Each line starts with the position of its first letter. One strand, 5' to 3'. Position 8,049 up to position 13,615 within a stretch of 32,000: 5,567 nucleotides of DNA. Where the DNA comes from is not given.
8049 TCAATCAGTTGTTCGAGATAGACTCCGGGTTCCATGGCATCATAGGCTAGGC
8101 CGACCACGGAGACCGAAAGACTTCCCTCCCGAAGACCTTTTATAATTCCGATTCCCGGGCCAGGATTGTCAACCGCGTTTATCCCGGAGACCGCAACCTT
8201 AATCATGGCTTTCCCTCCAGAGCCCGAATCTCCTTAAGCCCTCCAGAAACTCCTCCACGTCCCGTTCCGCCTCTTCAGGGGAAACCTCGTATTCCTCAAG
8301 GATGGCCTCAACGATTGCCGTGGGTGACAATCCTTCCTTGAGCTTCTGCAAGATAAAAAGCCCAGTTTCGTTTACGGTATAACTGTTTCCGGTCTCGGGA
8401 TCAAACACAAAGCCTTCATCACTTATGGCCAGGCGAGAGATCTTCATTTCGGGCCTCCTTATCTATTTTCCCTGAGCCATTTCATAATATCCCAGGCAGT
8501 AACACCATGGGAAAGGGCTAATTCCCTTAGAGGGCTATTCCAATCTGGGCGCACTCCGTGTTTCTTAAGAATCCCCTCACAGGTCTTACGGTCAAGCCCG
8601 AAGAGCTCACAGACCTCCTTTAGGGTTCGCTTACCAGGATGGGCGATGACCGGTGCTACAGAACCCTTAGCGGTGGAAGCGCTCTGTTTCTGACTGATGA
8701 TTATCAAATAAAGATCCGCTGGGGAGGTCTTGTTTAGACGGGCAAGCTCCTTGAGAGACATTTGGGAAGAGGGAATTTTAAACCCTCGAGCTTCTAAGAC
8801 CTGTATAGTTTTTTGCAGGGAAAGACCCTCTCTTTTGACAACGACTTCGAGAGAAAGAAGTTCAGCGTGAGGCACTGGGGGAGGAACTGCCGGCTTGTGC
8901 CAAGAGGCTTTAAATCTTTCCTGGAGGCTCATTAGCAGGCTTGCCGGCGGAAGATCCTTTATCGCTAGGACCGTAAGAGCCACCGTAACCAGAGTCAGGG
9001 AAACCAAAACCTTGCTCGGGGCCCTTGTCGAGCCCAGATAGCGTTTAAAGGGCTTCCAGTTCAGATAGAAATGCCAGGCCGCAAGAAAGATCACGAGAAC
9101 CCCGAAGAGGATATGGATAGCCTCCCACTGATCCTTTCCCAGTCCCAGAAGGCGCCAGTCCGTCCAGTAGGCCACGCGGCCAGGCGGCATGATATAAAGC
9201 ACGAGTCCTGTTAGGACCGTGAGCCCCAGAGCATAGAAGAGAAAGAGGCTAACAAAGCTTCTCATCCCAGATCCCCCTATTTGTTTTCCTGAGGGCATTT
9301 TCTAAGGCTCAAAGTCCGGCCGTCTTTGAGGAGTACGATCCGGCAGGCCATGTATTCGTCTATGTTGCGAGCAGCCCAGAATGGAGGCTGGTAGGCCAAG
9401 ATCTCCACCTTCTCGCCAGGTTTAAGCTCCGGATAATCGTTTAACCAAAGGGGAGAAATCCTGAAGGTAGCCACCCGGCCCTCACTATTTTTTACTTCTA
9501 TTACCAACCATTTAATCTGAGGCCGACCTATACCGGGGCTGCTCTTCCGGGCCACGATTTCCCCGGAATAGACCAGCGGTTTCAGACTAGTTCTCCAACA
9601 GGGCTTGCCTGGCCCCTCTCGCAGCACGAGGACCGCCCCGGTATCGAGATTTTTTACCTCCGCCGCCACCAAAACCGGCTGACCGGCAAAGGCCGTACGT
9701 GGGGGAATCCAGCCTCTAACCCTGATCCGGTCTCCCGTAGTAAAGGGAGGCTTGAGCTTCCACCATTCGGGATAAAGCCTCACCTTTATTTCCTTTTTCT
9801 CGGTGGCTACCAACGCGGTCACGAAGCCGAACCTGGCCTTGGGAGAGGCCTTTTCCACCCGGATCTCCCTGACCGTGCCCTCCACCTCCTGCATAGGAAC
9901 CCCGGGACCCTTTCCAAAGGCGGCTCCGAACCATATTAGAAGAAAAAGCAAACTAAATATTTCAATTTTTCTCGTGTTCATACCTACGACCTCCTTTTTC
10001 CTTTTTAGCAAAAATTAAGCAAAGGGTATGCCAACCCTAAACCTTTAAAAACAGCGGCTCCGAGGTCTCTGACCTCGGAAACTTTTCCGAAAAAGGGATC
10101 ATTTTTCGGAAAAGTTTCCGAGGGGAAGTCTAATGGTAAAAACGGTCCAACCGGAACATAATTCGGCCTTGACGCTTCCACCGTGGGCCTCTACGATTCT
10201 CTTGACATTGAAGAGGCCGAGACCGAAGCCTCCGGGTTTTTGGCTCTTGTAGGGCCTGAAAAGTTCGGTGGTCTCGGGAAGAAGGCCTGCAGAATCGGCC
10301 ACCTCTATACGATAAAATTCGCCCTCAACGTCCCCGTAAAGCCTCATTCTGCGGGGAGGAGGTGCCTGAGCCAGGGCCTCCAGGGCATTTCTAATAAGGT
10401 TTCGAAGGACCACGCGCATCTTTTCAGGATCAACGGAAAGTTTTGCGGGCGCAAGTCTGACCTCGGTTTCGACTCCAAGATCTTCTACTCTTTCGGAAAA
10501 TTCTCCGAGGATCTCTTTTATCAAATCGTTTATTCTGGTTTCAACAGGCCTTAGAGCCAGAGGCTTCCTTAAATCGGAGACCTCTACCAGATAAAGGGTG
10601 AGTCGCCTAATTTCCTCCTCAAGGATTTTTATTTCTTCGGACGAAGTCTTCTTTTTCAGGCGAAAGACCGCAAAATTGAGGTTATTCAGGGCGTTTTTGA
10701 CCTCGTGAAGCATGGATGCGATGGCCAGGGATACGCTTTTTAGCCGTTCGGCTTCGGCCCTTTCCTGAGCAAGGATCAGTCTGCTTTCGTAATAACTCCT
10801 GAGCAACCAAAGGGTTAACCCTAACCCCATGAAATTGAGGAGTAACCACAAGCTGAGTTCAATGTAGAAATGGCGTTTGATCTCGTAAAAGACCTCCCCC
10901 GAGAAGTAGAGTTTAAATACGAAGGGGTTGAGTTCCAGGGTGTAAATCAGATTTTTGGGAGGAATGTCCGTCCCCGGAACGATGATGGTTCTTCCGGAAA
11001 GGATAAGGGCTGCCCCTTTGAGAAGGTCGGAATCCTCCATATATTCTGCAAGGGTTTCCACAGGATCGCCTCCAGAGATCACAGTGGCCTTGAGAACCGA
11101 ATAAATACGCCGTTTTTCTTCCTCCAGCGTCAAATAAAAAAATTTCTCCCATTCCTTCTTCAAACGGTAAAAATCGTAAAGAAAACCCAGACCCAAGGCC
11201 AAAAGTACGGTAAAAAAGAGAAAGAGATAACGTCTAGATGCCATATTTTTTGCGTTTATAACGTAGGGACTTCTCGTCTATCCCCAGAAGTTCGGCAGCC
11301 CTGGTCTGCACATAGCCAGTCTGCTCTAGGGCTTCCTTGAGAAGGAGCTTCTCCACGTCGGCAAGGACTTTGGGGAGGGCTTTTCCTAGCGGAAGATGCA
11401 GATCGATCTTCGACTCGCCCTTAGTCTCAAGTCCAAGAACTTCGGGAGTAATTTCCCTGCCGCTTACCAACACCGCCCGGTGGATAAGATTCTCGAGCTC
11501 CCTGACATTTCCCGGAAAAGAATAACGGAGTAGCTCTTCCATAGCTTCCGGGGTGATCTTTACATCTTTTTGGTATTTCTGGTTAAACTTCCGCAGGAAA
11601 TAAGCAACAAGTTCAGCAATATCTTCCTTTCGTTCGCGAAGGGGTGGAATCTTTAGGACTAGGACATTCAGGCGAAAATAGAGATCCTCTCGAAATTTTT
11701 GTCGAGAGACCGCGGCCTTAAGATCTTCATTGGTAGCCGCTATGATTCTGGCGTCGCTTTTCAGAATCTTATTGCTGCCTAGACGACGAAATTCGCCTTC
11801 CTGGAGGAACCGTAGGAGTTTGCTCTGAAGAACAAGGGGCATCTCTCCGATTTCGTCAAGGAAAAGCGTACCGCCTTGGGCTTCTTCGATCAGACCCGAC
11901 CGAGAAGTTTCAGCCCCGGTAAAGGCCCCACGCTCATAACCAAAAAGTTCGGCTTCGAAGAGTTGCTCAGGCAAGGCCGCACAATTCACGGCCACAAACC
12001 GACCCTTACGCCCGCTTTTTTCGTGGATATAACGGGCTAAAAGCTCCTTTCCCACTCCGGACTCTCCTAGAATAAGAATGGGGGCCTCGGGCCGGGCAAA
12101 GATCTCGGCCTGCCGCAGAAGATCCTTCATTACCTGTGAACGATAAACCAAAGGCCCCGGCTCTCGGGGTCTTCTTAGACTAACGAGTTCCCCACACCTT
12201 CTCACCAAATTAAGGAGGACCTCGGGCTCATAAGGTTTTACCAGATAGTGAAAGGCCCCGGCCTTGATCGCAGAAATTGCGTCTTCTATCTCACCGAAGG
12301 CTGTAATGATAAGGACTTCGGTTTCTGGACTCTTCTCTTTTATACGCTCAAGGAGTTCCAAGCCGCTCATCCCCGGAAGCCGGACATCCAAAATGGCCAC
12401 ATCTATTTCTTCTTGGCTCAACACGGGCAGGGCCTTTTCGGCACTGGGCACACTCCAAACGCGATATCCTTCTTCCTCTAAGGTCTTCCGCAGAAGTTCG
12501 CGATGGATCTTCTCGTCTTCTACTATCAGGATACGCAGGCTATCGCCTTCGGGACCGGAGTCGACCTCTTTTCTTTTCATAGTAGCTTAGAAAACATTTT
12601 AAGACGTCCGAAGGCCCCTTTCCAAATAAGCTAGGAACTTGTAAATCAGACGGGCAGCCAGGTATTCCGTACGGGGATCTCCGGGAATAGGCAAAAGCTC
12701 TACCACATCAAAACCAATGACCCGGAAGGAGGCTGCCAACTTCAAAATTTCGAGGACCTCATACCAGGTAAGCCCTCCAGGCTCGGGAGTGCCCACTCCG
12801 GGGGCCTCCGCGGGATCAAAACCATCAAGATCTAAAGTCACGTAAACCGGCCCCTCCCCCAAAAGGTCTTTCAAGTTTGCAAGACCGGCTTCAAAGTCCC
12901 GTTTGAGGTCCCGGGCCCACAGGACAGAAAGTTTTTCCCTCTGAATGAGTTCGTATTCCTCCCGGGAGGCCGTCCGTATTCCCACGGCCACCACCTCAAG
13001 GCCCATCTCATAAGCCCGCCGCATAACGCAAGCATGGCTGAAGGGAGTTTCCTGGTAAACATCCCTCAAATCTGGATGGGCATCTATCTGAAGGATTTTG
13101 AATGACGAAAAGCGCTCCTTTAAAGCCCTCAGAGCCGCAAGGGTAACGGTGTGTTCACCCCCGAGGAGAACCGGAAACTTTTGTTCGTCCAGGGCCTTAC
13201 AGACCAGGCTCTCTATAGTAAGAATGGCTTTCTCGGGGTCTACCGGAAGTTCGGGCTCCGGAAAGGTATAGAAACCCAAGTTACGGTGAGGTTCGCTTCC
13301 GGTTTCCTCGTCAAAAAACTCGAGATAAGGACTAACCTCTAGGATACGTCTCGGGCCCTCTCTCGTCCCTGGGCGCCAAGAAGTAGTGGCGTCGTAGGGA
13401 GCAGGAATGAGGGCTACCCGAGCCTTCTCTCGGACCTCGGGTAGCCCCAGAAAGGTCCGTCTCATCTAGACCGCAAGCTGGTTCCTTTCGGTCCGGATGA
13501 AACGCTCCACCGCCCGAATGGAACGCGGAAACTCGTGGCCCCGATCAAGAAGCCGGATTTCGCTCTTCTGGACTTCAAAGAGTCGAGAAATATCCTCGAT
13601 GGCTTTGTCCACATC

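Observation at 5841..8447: PqqD-like protein + ATP-grasp ligase + fold-type III decarboxylase triad with no visible precursor peptide or carrier protein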

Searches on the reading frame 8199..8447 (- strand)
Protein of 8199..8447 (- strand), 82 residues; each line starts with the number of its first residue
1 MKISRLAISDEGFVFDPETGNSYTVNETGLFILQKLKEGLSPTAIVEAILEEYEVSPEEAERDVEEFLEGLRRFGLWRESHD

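Call 4: search_protein_families(library=pfam, proteins=[window:8199-8447:-], max_evalue=0.01)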
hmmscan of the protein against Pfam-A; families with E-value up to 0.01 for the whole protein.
window:8199-8447:- (82 aa): 2 families
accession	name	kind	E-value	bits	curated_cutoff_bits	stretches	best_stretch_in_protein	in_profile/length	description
PF05402.18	PqqD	-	4.2e-19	69.1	23.4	1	13-76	3-66/67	Coenzyme PQQ synthesis protein D (PqqD)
PF16007.11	DUF4777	-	0.00034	21.2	34.4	1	33-78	13-58/66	Domain of unknown function (DUF4777)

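Call 5: search_protein_families(library=ncbifam, proteins=[window:8199-8447:-], max_evalue=0.01)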
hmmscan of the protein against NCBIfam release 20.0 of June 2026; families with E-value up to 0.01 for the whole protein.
window:8199-8447:- (82 aa): 6 families
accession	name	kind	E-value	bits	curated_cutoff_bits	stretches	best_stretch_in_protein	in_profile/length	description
NF033530.1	lasso_PqqD_Strm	exception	1.3e-14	54.2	70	1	10-76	10-77/78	lasso peptide biosynthesis PqqD family chaperone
TIGR04353.1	PqqD_rel_X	equivalog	9.9e-11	42.5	35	1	10-76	3-72/74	HPr-rel-A system PqqD family peptide chaperone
TIGR04248.1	SCM_PqqD_rel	equivalog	5.8e-10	39.3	100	1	9-76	13-80/84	SynChlorMet cassette protein ScmD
NF033536.1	lasso_PqqD_Bac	exception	1.5e-07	31.5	80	1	15-74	24-83/88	lasso peptide biosynthesis PqqD family chaperone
NF050069.2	PqqD_rel_WgkC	exception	1.1e-06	28.6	110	1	10-71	19-80/103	PqqD family peptide maturation chaperone WgkC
TIGR03859.1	PQQ_PqqD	equivalog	0.0022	17.8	46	1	23-72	27-75/81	pyrroloquinoline quinone biosynthesis peptide chaperone PqqD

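Call 25: search_solved_structures(query=window:8199-8447:-, max_evalue=1)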
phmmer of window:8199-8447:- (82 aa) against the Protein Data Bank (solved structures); distinct sequences matched with E-value up to 1: 5.
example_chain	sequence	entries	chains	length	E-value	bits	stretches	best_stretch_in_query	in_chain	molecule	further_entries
6jx3_B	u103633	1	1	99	6.3e-08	36.1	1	7-76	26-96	TfuB1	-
5v1u_A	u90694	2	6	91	2.4e-06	31.1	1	7-73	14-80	TbiB1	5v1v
9x90_B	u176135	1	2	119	0.04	17.7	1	11-71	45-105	Lasso peptide biosynthesis PqqD family chaperone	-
9x8z_B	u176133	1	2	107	0.091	16.5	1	24-76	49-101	PqqD family protein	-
5cwb_A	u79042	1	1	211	0.14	16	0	51-76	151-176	Designed helical repeat protein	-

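Call 51: search_solved_structures(query=window:8199-8447:-, max_evalue=0.001, show_alignments=2)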
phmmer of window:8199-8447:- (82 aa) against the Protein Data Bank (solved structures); distinct sequences matched with E-value up to 0.001: 2.
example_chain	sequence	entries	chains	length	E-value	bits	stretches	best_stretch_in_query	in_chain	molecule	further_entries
6jx3_B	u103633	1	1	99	6.3e-08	36.1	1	7-76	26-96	TfuB1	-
5v1u_A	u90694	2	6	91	2.4e-06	31.1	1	7-73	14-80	TbiB1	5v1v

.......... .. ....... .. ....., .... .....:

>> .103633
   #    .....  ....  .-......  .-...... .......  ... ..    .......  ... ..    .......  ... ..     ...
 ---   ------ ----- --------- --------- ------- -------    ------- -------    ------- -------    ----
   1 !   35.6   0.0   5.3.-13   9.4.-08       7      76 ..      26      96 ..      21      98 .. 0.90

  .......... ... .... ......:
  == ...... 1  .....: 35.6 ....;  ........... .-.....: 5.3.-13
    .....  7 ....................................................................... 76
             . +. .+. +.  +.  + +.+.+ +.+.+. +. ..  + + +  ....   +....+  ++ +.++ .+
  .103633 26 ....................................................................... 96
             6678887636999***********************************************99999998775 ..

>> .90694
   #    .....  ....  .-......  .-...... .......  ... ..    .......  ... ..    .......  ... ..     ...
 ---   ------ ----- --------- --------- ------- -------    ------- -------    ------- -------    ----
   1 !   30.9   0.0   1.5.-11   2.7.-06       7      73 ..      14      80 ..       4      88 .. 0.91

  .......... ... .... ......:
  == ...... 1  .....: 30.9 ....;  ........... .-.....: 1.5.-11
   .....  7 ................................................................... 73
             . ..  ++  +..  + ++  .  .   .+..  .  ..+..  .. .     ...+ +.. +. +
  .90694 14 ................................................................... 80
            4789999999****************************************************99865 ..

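Call 58: search_solved_structures(query=window:8199-8447:-, max_evalue=0.5, show_alignments=4)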
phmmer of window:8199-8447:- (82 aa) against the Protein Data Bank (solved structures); distinct sequences matched with E-value up to 0.5: 5.
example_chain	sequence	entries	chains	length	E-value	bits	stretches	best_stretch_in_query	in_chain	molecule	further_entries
6jx3_B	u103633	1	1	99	6.3e-08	36.1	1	7-76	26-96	TfuB1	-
5v1u_A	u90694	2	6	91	2.4e-06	31.1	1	7-73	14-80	TbiB1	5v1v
9x90_B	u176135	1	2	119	0.04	17.7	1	11-71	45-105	Lasso peptide biosynthesis PqqD family chaperone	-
9x8z_B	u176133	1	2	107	0.091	16.5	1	24-76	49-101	PqqD family protein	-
5cwb_A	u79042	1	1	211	0.14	16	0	51-76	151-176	Designed helical repeat protein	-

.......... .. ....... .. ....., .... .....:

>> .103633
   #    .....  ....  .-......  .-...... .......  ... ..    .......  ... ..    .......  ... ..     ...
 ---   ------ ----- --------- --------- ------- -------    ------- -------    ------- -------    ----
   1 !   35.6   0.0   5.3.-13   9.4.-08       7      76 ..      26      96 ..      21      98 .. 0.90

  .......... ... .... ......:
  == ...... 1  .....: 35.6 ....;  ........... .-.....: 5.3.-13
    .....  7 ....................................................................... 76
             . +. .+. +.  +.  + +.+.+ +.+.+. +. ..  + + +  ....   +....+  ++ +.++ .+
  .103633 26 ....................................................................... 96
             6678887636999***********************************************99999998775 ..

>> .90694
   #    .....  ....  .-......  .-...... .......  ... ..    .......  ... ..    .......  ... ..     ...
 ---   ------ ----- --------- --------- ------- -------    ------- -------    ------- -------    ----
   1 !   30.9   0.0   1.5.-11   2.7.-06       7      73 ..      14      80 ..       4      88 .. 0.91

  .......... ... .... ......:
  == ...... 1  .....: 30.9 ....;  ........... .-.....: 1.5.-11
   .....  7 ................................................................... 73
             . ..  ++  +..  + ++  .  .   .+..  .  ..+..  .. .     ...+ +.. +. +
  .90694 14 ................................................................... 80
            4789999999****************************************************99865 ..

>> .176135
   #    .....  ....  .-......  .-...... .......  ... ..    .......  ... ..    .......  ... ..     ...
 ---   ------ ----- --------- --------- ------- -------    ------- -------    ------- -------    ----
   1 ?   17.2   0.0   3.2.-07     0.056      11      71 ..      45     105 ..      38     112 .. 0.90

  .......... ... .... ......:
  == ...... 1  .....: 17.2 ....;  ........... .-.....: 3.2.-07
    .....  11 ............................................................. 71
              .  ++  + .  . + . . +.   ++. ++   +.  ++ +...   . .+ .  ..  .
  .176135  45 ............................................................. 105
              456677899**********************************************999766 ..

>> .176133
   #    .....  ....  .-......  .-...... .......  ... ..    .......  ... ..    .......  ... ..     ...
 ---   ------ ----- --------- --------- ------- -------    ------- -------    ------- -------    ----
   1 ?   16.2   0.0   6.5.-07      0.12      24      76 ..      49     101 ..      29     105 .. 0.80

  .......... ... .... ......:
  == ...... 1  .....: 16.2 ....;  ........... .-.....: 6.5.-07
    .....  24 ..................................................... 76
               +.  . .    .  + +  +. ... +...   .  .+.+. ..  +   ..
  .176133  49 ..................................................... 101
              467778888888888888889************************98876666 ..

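Call 78: search_protein_families(library=padloc, proteins=[window:8199-8447:-], max_evalue=0.001)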
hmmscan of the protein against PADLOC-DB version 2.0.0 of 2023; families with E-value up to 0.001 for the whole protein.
window:8199-8447:- (82 aa): 0 families

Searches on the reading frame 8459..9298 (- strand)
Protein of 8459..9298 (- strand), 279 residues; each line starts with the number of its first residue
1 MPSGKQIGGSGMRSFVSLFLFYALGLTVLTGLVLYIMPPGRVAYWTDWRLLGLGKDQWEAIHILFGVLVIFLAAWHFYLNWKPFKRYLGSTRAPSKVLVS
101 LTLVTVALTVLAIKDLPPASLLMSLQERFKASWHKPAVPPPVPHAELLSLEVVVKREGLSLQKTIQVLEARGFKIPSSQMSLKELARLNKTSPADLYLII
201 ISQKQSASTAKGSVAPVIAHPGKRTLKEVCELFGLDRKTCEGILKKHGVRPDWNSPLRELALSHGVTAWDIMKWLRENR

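Call 4: search_protein_families(library=pfam, proteins=[window:8459-9298:-], max_evalue=0.01)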
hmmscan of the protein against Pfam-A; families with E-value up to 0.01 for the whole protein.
window:8459-9298:- (279 aa): 3 families
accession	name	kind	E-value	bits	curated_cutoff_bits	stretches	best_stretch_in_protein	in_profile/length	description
PF14358.11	DUF4405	-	2.3e-16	60.5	26.7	1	15-81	1-66/66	Domain of unknown function (DUF4405)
PF01292.26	Ni_hydr_CYTB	-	0.0041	17.4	30.1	1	12-79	101-161/179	Prokaryotic cytochrome b561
PF13518.12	HTH_28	-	0.0093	16.5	25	0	223-246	13-35/52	Helix-turn-helix domain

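Call 5: search_protein_families(library=ncbifam, proteins=[window:8459-9298:-], max_evalue=0.01)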
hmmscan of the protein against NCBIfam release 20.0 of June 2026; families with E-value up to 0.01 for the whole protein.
window:8459-9298:- (279 aa): 0 families

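Call 78: search_protein_families(library=padloc, proteins=[window:8459-9298:-], max_evalue=0.001)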
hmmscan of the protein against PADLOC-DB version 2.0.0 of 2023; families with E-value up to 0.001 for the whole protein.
window:8459-9298:- (279 aa): 0 families

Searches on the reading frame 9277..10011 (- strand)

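Call 4: search_protein_families(library=pfam, proteins=[window:9277-10011:-], max_evalue=0.01)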
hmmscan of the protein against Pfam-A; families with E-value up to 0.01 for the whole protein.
window:9277-10011:- (244 aa): 1 family
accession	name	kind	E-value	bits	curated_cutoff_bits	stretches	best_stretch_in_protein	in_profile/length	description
PF01336.31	tRNA_anti-codon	-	0.0067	16.8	27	0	43-105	3-60/75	OB-fold nucleic acid binding domain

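Call 5: search_protein_families(library=ncbifam, proteins=[window:9277-10011:-], max_evalue=0.01)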
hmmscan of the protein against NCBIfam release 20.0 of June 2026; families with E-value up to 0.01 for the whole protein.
window:9277-10011:- (244 aa): 0 families

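Call 78: search_protein_families(library=padloc, proteins=[window:9277-10011:-], max_evalue=0.001)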
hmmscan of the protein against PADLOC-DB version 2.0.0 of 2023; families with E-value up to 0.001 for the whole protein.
window:9277-10011:- (244 aa): 0 families

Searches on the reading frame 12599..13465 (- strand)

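Call 42: search_protein_families(library=pfam, proteins=[window:12599-13465:-], max_evalue=0.0001)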
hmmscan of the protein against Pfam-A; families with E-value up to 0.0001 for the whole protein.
window:12599-13465:- (288 aa): 1 family
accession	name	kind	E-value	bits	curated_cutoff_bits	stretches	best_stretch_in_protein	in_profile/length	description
PF00491.26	Arginase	-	5.2e-70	236.5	22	1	16-277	2-277/280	Arginase family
